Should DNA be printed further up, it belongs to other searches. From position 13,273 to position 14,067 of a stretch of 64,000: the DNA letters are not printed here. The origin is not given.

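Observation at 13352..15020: Translationally coupled three-gene operon ending in a papain-like Cys/His protein: candidate toxin-antitoxin-chaperone or defence module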

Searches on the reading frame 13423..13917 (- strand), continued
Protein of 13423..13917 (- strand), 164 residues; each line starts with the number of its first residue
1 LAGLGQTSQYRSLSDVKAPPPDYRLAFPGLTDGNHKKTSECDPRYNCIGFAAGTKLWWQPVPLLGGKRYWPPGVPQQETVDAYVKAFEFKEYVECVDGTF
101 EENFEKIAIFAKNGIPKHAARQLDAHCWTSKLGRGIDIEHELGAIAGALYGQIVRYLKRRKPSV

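Call 40: search_protein_families(library=padloc, proteins=[L021:4556-5308:+, L025:8900-9571:+, L068:8743-9441:+, L040:9214-9489:+, L079:3200-3964:+, L044:915-1622:+, L015:8740-9423:+, L071:2229-2936:+, L021:5305-5736:+, L021:5742-6170:+], max_evalue=0.1)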
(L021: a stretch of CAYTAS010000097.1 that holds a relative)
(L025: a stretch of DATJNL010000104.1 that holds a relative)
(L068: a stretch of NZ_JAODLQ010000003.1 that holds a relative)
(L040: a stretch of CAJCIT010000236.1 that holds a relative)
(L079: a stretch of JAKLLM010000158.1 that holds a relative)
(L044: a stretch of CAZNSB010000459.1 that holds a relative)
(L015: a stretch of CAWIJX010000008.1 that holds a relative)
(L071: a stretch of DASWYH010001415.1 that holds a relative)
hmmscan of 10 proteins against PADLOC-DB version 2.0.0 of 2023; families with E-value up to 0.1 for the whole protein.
L021:4556-5308:+ (250 aa): 0 families

L025:8900-9571:+ (223 aa): 0 families

L068:8743-9441:+ (232 aa): 0 families

L040:9214-9489:+ (91 aa): 0 families

L079:3200-3964:+ (254 aa): 0 families

L044:915-1622:+ (235 aa): 0 families

L015:8740-9423:+ (227 aa): 0 families

L071:2229-2936:+ (235 aa): 0 families

L021:5305-5736:+ (143 aa): 0 families

L021:5742-6170:+ (142 aa): 0 families

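Call 42: search_solved_structures(query=L021:4556-5308:+, max_evalue=10)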
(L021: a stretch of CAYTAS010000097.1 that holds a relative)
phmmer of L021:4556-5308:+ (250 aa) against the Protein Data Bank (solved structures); distinct sequences matched with E-value up to 10: 1.
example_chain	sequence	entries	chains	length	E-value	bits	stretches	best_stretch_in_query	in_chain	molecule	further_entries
4ynx_A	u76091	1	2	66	1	12.1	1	58-89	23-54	Uncharacterized protein YdiE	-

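Call 51: search_dna_similar(query=window:13423-13881:-, collection=plasmids, mode=protein, max_evalue=0.001, max_rows=30)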
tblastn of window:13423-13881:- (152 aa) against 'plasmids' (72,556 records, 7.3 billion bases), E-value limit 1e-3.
No match.

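Call 52: search_dna_similar(query=window:13423-13881:-, collection=phages, mode=protein, max_evalue=0.001, max_rows=20)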
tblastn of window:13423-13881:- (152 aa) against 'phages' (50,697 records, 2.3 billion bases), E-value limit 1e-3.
No match.

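Call 65: find_related_loci(query=A2, collection=viral_contigs, flank=10000)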
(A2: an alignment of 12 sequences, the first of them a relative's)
Query A2 (152 aa) in viral_contigs; peptide patterns used: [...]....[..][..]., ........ (x = any residue, [..] = any of these).
27 stretches matched a pattern; 19 encode a relative of the query (tblastn E <= 1e-3); 19 distinct loci.
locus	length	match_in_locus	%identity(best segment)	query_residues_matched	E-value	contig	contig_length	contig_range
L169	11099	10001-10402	45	16-145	2e-28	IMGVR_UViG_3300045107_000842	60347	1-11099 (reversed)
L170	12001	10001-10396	41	15-148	2e-28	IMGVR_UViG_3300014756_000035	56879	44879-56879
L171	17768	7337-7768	42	14-148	2e-26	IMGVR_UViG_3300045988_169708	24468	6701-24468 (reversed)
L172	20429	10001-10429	41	15-148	7e-26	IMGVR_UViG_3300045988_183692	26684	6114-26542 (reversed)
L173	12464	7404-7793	40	15-147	4e-25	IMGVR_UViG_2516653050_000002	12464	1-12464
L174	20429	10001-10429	42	15-148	2e-24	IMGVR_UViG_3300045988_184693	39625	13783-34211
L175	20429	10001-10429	42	15-148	2e-24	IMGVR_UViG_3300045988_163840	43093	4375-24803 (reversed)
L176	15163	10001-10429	42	15-148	2e-24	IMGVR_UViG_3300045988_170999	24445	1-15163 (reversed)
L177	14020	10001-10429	42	15-148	2e-24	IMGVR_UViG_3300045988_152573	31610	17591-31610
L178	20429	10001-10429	42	15-148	2e-24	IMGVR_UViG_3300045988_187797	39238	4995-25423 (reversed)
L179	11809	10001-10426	39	15-148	3e-24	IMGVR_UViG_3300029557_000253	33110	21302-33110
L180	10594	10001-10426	39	15-148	3e-24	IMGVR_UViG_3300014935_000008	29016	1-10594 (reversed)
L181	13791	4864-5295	39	14-148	4e-23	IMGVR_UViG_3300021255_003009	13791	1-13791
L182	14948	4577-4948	35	15-139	9e-22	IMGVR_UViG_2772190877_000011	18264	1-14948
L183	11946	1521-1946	37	15-148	7e-21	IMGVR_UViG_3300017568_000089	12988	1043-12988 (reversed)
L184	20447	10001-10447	36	12-151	8e-21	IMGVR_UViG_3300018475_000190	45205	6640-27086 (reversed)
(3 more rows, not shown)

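Call 71: search_protein_families(library=pfam, alignment_id=A6, max_evalue=0.00001)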
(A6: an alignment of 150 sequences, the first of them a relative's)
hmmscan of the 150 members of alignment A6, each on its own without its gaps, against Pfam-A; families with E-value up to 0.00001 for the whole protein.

A. member 1, L009:2296-3153:- (285 aa): 0 families

B. families by the number of members that match (of 150 scanned): 112 families (the first 25 are shown)
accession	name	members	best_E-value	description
PF01420.25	Methylase_S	6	6.5e-17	Type I restriction modification DNA specificity domain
PF00005.33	ABC_tran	3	1.7e-35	ABC transporter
PF13489.12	Methyltransf_23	3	2.4e-14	Methyltransferase domain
PF08241.18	Methyltransf_11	2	3.1e-23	Methyltransferase domain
PF12867.12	DinB_2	2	8.6e-23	DinB superfamily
PF13649.12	Methyltransf_25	2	2e-19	Methyltransferase domain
PF13173.12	AAA_14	2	6.2e-19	AAA domain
PF22725.1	GFO_IDH_MocA_C3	2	2.3e-14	GFO/IDH/MocA C-terminal domain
PF01381.28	HTH_3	2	5.4e-14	Helix-turn-helix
PF08242.18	Methyltransf_12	2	7.9e-14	Methyltransferase domain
PF13847.12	Methyltransf_31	2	1e-13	Methyltransferase domain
PF13304.12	AAA_21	2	1.8e-12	AAA domain, putative AbiEii toxin, Type IV TA system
PF04978.18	MST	2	1.5e-08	Mycothiol-S-transferase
PF13560.12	HTH_31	2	2.1e-08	Helix-turn-helix domain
PF13191.12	AAA_16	2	7.2e-08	AAA ATPase domain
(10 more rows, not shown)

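Call 72: search_protein_families(library=padloc, alignment_id=A6, max_evalue=0.00001)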
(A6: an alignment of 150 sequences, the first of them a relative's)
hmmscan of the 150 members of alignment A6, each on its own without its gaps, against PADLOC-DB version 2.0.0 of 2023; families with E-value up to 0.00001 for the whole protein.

A. member 1, L009:2296-3153:- (285 aa): 0 families

B. families by the number of members that match (of 150 scanned): 157 families (the first 25 are shown)
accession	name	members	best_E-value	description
PDLC03127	Specificity_I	6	2.4e-121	Type I specificity subunit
PDLC03100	Specificity_I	6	3.8e-114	Type I specificity subunit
PDLC03189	Specificity_I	6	4.2e-86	Type I specificity subunit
PDLC03179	Specificity_I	6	5.5e-73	Type I specificity subunit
PDLC03107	Specificity_I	6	7.8e-63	Type I specificity subunit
PDLC03109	Specificity_I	6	2.5e-61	Type I specificity subunit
PDLC03169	Specificity_I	6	2.7e-60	Type I specificity subunit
PDLC03088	Specificity_I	6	2.3e-57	Type I specificity subunit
PDLC03079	Specificity_I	6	2.3e-56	Type I specificity subunit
PDLC03072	Specificity_I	6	1.5e-49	Type I specificity subunit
PDLC03196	Specificity_I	6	2.2e-49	Type I specificity subunit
PDLC03096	Specificity_I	6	8.2e-42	Type I specificity subunit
PDLC03162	Specificity_I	6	2.1e-41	Type I specificity subunit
PDLC03076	Specificity_I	6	5.9e-40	Type I specificity subunit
PDLC03087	Specificity_I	6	1.9e-38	Type I specificity subunit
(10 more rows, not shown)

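Call 74: search_protein_families(library=pfam, proteins=[L021:1392-4235:+, L021:9290-10822:+, L059:845-3679:+, L059:11273-12802:+, L060:5936-8467:+, L060:10662-13217:+, L071:275-1873:+, L071:5418-8348:+, L010:4510-6027:+, L046:4211-5734:+], max_evalue=0.00001)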
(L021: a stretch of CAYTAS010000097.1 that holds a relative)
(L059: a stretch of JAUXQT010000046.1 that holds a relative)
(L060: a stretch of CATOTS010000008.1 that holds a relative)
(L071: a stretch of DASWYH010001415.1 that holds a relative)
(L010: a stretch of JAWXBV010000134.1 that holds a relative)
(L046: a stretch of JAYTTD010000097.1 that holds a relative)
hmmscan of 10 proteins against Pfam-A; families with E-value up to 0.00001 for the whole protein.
L021:1392-4235:+ (947 aa): 6 families
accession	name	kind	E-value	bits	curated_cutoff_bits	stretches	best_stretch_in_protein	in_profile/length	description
PF08463.15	EcoEI_R_C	-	1.9e-42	145.6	24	1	770-945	3-162/163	EcoEI R protein C-terminal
PF04851.21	ResIII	-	2.8e-37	128.6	22.5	1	190-375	5-163/164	Type III restriction enzyme, res subunit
PF18766.7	SWI2_SNF2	-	5.8e-20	72.3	26.7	1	193-412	2-195/221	SWI2/SNF2 ATPase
PF00270.35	DEAD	-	1.5e-10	41.5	26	1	191-376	2-162/167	DEAD/DEAH box helicase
PF00271.37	Helicase_C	-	4.2e-08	33.9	23.5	1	481-583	12-109/110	Helicase conserved C-terminal domain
PF04313.20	HSDR_N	-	5.5e-07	30.1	25.1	0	62-131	127-196/198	Type I restriction enzyme R protein N terminus (HSDR_N)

L021:9290-10822:+ (510 aa): 4 families
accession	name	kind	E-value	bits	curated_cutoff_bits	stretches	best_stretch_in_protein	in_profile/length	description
PF02384.22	N6_Mtase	-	1.4e-71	241.8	20.4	1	133-422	2-275/311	N-6 DNA Methylase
PF12161.14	HsdM_N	-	8.4e-13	49.5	24.5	1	7-120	2-132/135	HsdM N-terminal domain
PF01170.24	UPF0020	-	4.1e-08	33.6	22.3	1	167-278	18-137/197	RMKL-like, methyltransferase domain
PF07669.17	Eco57I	-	4.2e-08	33.9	25.3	1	261-358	73-165/171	Eco57I restriction-modification methylase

L059:845-3679:+ (944 aa): 6 families
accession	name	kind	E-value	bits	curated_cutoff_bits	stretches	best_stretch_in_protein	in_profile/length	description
PF08463.15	EcoEI_R_C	-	5.8e-43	147.3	24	1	766-942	3-162/163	EcoEI R protein C-terminal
PF04851.21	ResIII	-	2.1e-37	129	22.5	1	186-371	5-163/164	Type III restriction enzyme, res subunit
PF18766.7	SWI2_SNF2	-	9.2e-20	71.7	26.7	1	189-408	2-195/221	SWI2/SNF2 ATPase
PF00270.35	DEAD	-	1.5e-10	41.5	26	1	187-372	2-162/167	DEAD/DEAH box helicase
PF00271.37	Helicase_C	-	2.5e-08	34.6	23.5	1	473-579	9-109/110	Helicase conserved C-terminal domain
PF04313.20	HSDR_N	-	2.5e-08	34.4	25.1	0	50-119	127-196/198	Type I restriction enzyme R protein N terminus (HSDR_N)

L059:11273-12802:+ (509 aa): 4 families
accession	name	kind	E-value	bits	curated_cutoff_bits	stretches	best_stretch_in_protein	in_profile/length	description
PF02384.22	N6_Mtase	-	5.1e-71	240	20.4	1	123-414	2-277/311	N-6 DNA Methylase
PF12161.14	HsdM_N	-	8e-11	43.1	24.5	1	7-110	2-132/135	HsdM N-terminal domain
PF07669.17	Eco57I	-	2e-09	38.2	25.3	1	249-348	71-165/171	Eco57I restriction-modification methylase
PF01170.24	UPF0020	-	3.4e-08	33.8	22.3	1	157-268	18-137/197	RMKL-like, methyltransferase domain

L060:5936-8467:+ (843 aa): 5 families
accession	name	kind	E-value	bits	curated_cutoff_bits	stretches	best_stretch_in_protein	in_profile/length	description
PF04851.21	ResIII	-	2.1e-37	129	22.5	1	187-339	4-163/164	Type III restriction enzyme, res subunit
PF18766.7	SWI2_SNF2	-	2.6e-15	57.1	26.7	1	190-393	1-186/221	SWI2/SNF2 ATPase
PF00270.35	DEAD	-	2.4e-10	40.8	26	1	190-338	3-160/167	DEAD/DEAH box helicase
PF04313.20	HSDR_N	-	1.2e-06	29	25.1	0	52-117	121-194/198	Type I restriction enzyme R protein N terminus (HSDR_N)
PF13588.12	HSDR_N_2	-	2.8e-06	27.8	25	1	54-119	34-100/110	Type I restriction enzyme R protein N terminus (HSDR_N)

L060:10662-13217:+ (851 aa): 2 families
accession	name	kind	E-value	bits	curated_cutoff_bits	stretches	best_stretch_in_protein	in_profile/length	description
PF02384.22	N6_Mtase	-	2.2e-48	165.6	20.4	1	133-397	4-265/311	N-6 DNA Methylase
PF01420.25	Methylase_S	-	7.6e-16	59.2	22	1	662-816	6-150/168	Type I restriction modification DNA specificity domain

L071:275-1873:+ (532 aa): 2 families
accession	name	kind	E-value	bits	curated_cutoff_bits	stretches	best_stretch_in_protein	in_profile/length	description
PF02384.22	N6_Mtase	-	7.6e-99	331.4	20.4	1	178-492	2-309/311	N-6 DNA Methylase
PF12161.14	HsdM_N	-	2.2e-22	80.5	24.5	1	41-167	4-135/135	HsdM N-terminal domain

L071:5418-8348:+ (976 aa): 4 families
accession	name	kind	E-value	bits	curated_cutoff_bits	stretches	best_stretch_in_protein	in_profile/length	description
PF18766.7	SWI2_SNF2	-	8e-69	232.1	26.7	1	276-500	1-219/221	SWI2/SNF2 ATPase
PF04313.20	HSDR_N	-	5.7e-29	101.8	25.1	1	5-213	2-192/198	Type I restriction enzyme R protein N terminus (HSDR_N)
PF22679.2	T1R_D3-like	-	2.5e-18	67.4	27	1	593-660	87-156/158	Type I restriction enzyme subunit R domain 3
PF04851.21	ResIII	-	8.2e-18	65.3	22.5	1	273-431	4-163/164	Type III restriction enzyme, res subunit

L010:4510-6027:+ (505 aa): 4 families
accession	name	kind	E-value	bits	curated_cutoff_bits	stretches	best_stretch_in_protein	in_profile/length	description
PF02384.22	N6_Mtase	-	7.4e-71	239.4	20.4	1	123-422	2-276/311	N-6 DNA Methylase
PF12161.14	HsdM_N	-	8.8e-12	46.2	24.5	1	7-110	2-132/135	HsdM N-terminal domain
PF01170.24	UPF0020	-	1.8e-08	34.7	22.3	1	157-268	18-137/197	RMKL-like, methyltransferase domain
PF07669.17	Eco57I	-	1.9e-08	35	25.3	1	251-348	73-165/171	Eco57I restriction-modification methylase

L046:4211-5734:+ (507 aa): 4 families
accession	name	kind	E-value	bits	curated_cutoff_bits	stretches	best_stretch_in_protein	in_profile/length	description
PF02384.22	N6_Mtase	-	2.2e-71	241.2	20.4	1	123-416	2-279/311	N-6 DNA Methylase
PF12161.14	HsdM_N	-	1.4e-11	45.6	24.5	1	7-110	2-132/135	HsdM N-terminal domain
PF07669.17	Eco57I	-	4.7e-09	37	25.3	1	251-348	73-165/171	Eco57I restriction-modification methylase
PF01170.24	UPF0020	-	1.6e-08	34.9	22.3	1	157-268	18-137/197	RMKL-like, methyltransferase domain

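Call 79: find_encoding_contigs(protein=P0009, flank=6000, max_places=2)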
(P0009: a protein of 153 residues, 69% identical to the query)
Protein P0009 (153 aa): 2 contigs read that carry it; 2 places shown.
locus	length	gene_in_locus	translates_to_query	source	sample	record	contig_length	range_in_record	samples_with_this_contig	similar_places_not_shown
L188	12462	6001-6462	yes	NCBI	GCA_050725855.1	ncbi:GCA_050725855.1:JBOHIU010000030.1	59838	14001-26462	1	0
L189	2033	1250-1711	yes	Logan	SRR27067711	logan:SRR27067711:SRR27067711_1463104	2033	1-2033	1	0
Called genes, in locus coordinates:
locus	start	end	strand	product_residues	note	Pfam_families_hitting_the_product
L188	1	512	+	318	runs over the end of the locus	PF00487:FA_desaturase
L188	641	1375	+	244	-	PF04376:ATE_N, PF04377:ATE_C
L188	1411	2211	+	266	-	PF05721:PhyH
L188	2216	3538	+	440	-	PF01408:GFO_IDH_MocA (weak), PF21135:DRL_cat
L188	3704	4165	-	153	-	-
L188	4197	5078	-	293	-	PF03400:DDE_Tnp_IS1 (faint)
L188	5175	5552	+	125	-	-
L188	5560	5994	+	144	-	-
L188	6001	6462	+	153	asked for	PF24738:DUF7689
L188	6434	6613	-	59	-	-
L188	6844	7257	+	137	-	-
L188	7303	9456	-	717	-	PF03109:ABC1 (faint), PF00069:Pkinase, PF07714:PK_Tyr_Ser-Thr, PF08238:Sel1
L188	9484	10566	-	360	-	PF13676:TIR_2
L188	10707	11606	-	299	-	PF00481:PP2C, PF13672:PP2C_2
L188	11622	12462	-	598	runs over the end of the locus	PF16697:Yop-YscD_cpl (weak), PF00498:FHA, PF00089:Trypsin, PF13365:Trypsin_2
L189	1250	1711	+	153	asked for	PF24738:DUF7689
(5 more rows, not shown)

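Call 80: find_encoding_contigs(protein=P0007, flank=6000, max_places=2)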
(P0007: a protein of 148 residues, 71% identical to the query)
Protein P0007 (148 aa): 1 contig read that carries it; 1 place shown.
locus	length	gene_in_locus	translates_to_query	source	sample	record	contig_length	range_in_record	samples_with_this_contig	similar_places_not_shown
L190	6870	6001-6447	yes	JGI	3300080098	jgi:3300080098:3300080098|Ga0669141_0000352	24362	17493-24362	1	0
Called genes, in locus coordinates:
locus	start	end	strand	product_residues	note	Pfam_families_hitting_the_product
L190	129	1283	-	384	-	PF01546:Peptidase_M20, PF07687:M20_dimer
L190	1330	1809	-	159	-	PF05656:DUF805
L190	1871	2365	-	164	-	PF05656:DUF805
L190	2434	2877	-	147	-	PF05656:DUF805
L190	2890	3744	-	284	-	PF14805:THDPS_N_2, PF00132:Hexapep (faint), PF25084:LbH_EIF2B (weak), PF14602:Hexapep_2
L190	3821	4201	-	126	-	-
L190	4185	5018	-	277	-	PF03400:DDE_Tnp_IS1 (faint)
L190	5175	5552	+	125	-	-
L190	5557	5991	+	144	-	-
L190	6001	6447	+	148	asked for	PF24738:DUF7689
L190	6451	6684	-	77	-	-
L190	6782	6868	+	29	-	?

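Call 84: search_dna_similar(query=L172:900-2702:+, collection=phages, mode=protein, max_evalue=0.00001, max_rows=6)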
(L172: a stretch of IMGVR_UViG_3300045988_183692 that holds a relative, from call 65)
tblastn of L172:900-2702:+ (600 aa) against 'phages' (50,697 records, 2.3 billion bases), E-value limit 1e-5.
Records with a match: 46; places in all: 46; records where one place covers at least 80% of the query: 44.
Best place of each record, by identity: 60-80% 20; <60% 26.
By first word of the organism name: Porphyromonas 18; Flavobacterium 13; Cellulophaga 9; Bacteriophage 3; Polaribacter 2; Bacteroides 1.
By host as written in the record: Cellulophaga sp. HaHaR_3_176 9; - 3; Porphyromonas gingivalis ATCC 49417 2; Flavobacterium psychrophilum MH1 2; Flavobacterium psychrophilum T23 2; Flavobacterium psychrophilum A2 2; Flavobacterium psychrophilum strain MH1 2; Flavobacterium sp. LMO6 2; and 21 more.
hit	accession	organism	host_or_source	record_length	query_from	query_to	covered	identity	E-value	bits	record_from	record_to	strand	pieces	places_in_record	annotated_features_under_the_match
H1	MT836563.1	Bacteriophage sp.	human fecal samples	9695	1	599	100%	76.5%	0e+0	954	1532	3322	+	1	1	record has no annotation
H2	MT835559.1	Bacteriophage sp.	human fecal samples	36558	26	599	96%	68.8%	0e+0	842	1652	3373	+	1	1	record has no annotation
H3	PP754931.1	Porphyromonas phage phage019b_ATCC49417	Porphyromonas gingivalis ATCC 49417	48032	27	599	96%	67.4%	0e+0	811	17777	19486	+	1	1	terminase large subunit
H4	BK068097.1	Porphyromonas phage phage016a_WW2866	Porphyromonas gingivalis WW2866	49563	27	599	96%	67.4%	0e+0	811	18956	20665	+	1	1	terminase LSU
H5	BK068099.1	Porphyromonas phage phage018a_AFR5B1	Porphyromonas gingivalis AFR5B1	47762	27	599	96%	67.4%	0e+0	811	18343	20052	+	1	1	terminase LSU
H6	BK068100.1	Porphyromonas phage phage019a_ATCC49417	Porphyromonas gingivalis ATCC 49417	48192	27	599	96%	67.4%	0e+0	811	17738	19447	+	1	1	terminase LSU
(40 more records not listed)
